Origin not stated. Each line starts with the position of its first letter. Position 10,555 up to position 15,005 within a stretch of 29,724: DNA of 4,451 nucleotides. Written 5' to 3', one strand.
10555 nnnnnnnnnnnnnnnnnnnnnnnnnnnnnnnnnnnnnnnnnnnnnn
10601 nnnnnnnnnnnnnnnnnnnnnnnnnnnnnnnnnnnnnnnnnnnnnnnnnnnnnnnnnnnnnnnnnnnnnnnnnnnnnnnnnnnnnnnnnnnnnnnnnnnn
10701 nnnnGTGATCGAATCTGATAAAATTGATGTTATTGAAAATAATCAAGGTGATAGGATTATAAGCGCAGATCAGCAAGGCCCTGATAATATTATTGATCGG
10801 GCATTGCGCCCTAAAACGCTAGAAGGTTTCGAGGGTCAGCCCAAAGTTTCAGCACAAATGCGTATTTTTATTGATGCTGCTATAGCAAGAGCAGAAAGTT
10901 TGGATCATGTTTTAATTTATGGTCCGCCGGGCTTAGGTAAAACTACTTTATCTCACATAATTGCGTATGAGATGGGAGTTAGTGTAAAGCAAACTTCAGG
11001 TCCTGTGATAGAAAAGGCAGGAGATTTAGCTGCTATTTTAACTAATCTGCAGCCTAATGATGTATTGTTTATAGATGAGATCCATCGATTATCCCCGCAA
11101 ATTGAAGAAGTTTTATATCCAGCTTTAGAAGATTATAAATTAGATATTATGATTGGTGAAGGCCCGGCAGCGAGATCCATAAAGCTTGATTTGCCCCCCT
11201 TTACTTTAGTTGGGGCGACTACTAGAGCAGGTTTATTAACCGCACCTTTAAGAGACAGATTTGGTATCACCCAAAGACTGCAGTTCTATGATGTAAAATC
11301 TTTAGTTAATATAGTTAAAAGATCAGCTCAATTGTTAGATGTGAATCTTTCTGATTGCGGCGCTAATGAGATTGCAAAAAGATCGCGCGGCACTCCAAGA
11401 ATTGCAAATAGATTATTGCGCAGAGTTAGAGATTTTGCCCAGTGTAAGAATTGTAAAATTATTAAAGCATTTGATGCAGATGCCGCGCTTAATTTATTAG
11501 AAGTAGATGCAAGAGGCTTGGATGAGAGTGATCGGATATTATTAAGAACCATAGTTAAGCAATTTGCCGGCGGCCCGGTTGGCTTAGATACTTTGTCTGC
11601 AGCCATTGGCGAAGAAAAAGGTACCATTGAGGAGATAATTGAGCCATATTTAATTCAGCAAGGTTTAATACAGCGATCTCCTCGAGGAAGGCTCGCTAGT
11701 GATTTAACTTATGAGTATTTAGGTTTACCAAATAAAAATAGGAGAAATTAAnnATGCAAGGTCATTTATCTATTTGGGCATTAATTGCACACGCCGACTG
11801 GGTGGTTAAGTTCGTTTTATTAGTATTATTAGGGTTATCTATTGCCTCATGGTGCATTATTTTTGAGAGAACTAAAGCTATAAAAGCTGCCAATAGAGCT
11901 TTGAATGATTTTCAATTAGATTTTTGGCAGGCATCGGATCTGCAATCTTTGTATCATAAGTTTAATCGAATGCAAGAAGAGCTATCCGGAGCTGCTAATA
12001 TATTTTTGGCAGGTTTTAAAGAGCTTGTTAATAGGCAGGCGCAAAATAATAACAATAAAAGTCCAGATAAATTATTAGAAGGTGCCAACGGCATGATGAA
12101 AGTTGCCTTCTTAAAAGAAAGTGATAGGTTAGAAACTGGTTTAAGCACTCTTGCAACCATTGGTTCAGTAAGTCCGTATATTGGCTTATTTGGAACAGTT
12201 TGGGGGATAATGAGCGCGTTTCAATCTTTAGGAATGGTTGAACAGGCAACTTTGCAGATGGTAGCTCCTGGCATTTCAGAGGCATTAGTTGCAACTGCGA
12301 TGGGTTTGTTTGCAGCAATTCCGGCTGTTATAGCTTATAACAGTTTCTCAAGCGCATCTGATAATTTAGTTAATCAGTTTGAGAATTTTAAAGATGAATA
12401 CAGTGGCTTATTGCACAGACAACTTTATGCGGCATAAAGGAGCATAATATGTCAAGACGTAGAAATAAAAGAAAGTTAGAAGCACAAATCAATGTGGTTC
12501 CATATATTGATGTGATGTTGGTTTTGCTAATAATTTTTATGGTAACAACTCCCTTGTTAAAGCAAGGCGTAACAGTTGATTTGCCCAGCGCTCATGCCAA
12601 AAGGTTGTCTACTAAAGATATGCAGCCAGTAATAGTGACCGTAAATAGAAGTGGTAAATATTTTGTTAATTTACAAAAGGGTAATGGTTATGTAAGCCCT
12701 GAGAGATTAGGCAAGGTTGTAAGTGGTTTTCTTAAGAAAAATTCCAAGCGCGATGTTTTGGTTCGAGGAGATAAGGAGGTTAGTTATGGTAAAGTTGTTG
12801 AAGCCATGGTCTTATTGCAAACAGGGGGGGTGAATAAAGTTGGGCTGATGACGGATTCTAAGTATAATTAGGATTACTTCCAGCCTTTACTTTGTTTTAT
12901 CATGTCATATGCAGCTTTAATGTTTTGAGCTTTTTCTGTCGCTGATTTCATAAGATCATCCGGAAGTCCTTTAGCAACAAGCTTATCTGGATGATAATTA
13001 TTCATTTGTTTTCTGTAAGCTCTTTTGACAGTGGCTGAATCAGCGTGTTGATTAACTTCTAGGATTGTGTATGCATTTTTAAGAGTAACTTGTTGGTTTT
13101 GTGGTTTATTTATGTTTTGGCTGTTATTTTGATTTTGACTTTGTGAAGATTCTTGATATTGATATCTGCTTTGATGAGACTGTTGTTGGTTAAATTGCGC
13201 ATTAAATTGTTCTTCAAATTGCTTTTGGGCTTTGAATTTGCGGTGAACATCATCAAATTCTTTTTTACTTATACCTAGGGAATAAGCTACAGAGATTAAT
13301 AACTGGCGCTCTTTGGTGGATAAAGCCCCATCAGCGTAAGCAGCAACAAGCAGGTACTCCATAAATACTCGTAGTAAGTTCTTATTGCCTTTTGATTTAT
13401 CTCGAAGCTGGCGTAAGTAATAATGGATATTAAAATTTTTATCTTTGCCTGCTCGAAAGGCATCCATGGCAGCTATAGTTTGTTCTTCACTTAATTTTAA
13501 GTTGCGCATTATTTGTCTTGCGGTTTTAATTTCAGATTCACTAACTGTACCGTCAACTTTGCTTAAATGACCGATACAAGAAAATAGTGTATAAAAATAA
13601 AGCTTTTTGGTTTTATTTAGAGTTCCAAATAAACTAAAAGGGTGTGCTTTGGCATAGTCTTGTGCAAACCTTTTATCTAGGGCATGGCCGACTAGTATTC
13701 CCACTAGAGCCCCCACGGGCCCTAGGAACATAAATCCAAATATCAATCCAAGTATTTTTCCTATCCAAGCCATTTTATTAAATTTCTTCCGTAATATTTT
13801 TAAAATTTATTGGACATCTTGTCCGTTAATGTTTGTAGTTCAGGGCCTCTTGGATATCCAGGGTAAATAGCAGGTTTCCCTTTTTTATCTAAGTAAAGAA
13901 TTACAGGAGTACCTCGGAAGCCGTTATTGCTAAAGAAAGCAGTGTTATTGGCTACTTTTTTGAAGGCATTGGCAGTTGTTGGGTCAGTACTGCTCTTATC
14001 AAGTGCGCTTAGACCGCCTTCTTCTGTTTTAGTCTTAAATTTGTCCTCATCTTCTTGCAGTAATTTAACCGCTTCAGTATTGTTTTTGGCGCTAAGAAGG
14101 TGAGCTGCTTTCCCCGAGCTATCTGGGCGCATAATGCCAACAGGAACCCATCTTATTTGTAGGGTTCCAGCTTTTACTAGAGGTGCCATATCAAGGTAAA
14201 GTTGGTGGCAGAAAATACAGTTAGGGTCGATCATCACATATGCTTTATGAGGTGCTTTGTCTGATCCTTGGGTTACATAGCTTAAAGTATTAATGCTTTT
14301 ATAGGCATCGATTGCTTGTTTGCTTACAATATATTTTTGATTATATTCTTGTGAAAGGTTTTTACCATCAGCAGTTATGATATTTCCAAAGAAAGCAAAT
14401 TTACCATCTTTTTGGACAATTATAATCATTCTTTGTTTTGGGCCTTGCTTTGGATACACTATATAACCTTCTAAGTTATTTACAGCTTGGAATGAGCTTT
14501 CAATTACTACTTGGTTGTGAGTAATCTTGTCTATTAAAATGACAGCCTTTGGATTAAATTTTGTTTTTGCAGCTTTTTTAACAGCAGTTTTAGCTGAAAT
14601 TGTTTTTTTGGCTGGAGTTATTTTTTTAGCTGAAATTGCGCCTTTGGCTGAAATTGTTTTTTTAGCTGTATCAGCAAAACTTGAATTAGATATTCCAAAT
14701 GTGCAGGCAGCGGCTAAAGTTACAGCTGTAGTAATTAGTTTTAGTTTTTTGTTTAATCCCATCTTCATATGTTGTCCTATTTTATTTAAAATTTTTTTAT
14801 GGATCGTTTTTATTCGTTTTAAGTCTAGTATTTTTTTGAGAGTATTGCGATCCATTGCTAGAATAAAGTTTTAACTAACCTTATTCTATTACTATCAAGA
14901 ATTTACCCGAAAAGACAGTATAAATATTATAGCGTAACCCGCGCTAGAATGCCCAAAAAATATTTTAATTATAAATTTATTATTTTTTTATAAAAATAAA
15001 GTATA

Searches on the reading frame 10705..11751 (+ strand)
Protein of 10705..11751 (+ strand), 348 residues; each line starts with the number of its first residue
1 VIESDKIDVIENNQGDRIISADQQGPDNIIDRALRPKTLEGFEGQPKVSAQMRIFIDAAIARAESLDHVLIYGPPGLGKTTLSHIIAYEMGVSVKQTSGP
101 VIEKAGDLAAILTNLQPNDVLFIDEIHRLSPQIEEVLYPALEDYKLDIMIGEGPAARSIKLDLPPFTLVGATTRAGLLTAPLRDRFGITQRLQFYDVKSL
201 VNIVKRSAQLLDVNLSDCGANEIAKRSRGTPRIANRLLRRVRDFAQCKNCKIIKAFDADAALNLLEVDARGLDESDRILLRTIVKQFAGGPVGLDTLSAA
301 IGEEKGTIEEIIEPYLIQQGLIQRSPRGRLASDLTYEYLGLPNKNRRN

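Call 25: find_related_loci(query=window:10705-11751:+, collection=genome_contigs, flank=3000)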
Query window:10705-11751:+ (348 aa) in genome_contigs; peptide patterns used: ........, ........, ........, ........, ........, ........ (x = any residue, [..] = any of these).
599 stretches matched a pattern (row limit reached: there are more); 522 encode a relative of the query (tblastn E <= 1e-3); the best 80 are kept; 80 distinct loci.
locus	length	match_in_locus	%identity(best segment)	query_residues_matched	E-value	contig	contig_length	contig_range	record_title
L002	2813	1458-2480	69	1-341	3e-160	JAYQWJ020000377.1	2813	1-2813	MAG: Candidatus Albibeggiatoa psychrophila isolate WS_Bin3 NODE_5433_length_2813_cov_52.308194, whole genome shotgun seq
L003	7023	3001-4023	68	1-342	3e-149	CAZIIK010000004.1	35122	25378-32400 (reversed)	MAG TPA_asm: uncultured Gammaproteobacteria bacterium isolate binchicken_co345_13 genome assembly, contig: k141_872111,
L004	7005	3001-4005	67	14-348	5e-148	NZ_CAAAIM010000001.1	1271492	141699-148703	Legionella rowbothamii strain LLAP6, whole genome shotgun sequence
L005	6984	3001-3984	68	14-341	6e-148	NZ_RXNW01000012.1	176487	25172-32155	Legionella longbeachae strain NCTC11477 NCTC11477_contig_12, whole genome shotgun sequence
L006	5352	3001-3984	68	14-341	9e-148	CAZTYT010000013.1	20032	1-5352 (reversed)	MAG TPA_asm: uncultured Legionella sp. isolate SRP199154_co2_43 genome assembly, contig: NODE_1627_length_20032_cov_13.1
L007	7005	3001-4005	66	14-348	3e-147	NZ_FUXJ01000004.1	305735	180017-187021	Legionella maceachernii strain ATCC 35300, whole genome shotgun sequence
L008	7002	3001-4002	66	5-341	3e-147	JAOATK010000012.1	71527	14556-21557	MAG: Legionella sp. isolate AF21_PE0_C3_S7_39_103 C3_S7_173_length_71527_cov_65, whole genome shotgun sequence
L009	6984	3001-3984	68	14-341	3e-147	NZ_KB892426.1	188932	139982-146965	Legionella shakespearei DSM 23087 B094DRAFT_scaffold_5.6, whole genome shotgun sequence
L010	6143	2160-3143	67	14-341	5e-147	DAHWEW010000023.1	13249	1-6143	MAG TPA_asm: Legionellaceae bacterium isolate clean916 NODE_23_length_13249_cov_3.417401, whole genome shotgun sequence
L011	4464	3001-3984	68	14-341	9e-148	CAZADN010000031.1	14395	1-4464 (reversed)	MAG TPA_asm: uncultured Legionellaceae bacterium isolate SRP242652_co2_7 genome assembly, contig: NODE_4644_length_14395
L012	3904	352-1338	67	14-342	4e-151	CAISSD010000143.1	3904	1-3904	MAG: uncultured Legionellaceae bacterium isolate AM3_bin-1013 genome assembly, contig: bin-1013:143/301, whole genome sh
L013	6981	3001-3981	67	14-340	6e-147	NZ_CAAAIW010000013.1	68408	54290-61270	Legionella yabuuchiae strain OA1-2, whole genome shotgun sequence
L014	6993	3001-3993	66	16-346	7e-147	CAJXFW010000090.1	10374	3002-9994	MAG TPA_asm: uncultured Thiogranum sp. isolate SRR4028170_bin.1_MetaBAT_v2.12.1_MAG genome assembly, contig: NODE_2001_l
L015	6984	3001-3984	67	14-341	1e-146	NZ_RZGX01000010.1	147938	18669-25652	Legionella qingyii strain km489 contigs10, whole genome shotgun sequence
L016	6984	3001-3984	67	14-341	2e-146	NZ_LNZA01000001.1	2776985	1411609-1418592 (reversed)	Legionella tucsonensis strain ATCC 49180 Ltuc_ctg001, whole genome shotgun sequence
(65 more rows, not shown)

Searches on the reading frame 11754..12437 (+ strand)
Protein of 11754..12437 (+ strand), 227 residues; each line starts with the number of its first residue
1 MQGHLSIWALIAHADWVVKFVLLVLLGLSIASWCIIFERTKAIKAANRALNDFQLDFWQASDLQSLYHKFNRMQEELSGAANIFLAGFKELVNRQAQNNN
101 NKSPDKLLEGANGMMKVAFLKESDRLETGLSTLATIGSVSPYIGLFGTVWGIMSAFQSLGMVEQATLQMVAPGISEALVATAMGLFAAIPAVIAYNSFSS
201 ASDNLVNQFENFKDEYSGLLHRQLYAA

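Call 26: search_protein_families(library=ncbifam, proteins=[window:11754-12437:+], max_evalue=0.00001)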
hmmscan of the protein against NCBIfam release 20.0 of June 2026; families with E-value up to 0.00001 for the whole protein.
window:11754-12437:+ (227 aa): 5 families
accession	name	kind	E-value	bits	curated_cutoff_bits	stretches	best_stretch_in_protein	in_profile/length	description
TIGR02796.1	tolQ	equivalog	4.3e-82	275.1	221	1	6-222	1-216/216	protein TolQ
NF008066.0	PRK10801.1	equivalog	2e-73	246.7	403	1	5-226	4-223/230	Tol-Pal system protein TolQ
TIGR02797.1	exbB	equivalog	2.7e-43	148.3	206.2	1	6-201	1-190/211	tonB-system energizer ExbB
NF007722.0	PRK10414.1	equivalog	6.1e-37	127.4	402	1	1-200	6-200/244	tol-pal system-associated acyl-CoA thioesterase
TIGR02805.1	exbB2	equivalog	2.9e-17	63.1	135.35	1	124-208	49-133/138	TonB-system energizer ExbB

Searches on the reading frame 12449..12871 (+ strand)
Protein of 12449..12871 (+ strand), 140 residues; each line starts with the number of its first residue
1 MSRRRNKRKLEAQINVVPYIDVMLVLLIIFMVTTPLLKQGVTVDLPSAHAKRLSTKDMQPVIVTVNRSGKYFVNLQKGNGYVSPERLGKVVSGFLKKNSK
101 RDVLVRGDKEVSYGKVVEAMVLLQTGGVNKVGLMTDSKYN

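Call 26: search_protein_families(library=ncbifam, proteins=[window:12449-12871:+], max_evalue=0.00001)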
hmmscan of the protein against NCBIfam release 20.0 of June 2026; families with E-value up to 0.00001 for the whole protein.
window:12449-12871:+ (140 aa): 5 families
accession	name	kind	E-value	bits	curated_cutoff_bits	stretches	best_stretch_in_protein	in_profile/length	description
TIGR02801.1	tolR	equivalog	2.3e-42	144.7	127.3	1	11-136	2-129/129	protein TolR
NF008248.0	PRK11024.1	equivalog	1.8e-35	122.1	162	1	3-137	5-141/142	colicin uptake protein TolR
TIGR02803.1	ExbD_1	equivalog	3e-25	88.7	152.95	1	13-134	3-119/122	TonB system transport protein ExbD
NF008429.0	PRK11267.1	equivalog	2.4e-22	79.5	216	1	12-135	16-134/141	TonB system transport protein ExbD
TIGR02804.1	ExbD_2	equivalog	7.8e-13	48.9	123.45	1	13-135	3-119/121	TonB system transport protein ExbD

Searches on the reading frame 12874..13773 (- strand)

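Call 26: search_protein_families(library=ncbifam, proteins=[window:12874-13773:-], max_evalue=0.00001)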
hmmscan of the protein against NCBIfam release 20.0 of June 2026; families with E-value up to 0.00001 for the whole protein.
window:12874-13773:- (299 aa): 4 families
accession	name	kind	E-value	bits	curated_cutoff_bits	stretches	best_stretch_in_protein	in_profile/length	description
NF006948.0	PRK09430.1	equivalog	7.5e-90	301.1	162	1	1-299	1-267/267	co-chaperone DjlA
NF050028.1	CldAdptActJ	equivalog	9.8e-11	42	150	1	232-296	2-64/93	cold adaptation protein ActJcold adaptation protein ActJ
TIGR02349.1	DnaJ_bact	equivalog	2.8e-09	36.8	377.2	1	235-294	3-55/354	molecular chaperone DnaJ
NF008035.0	PRK10767.1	subfamily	1.5e-08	34.1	338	1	232-295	4-60/374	molecular chaperone DnaJ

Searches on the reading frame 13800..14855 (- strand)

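Call 26: search_protein_families(library=ncbifam, proteins=[window:13800-14855:-], max_evalue=0.00001)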
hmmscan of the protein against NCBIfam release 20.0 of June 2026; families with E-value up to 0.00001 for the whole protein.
window:13800-14855:- (351 aa): 1 family
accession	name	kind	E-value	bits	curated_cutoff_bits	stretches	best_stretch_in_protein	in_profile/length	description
NF008657.0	PRK11657.1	equivalog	1.7e-45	155.2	124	1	90-345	12-249/251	thiol:disulfide interchange protein DsbG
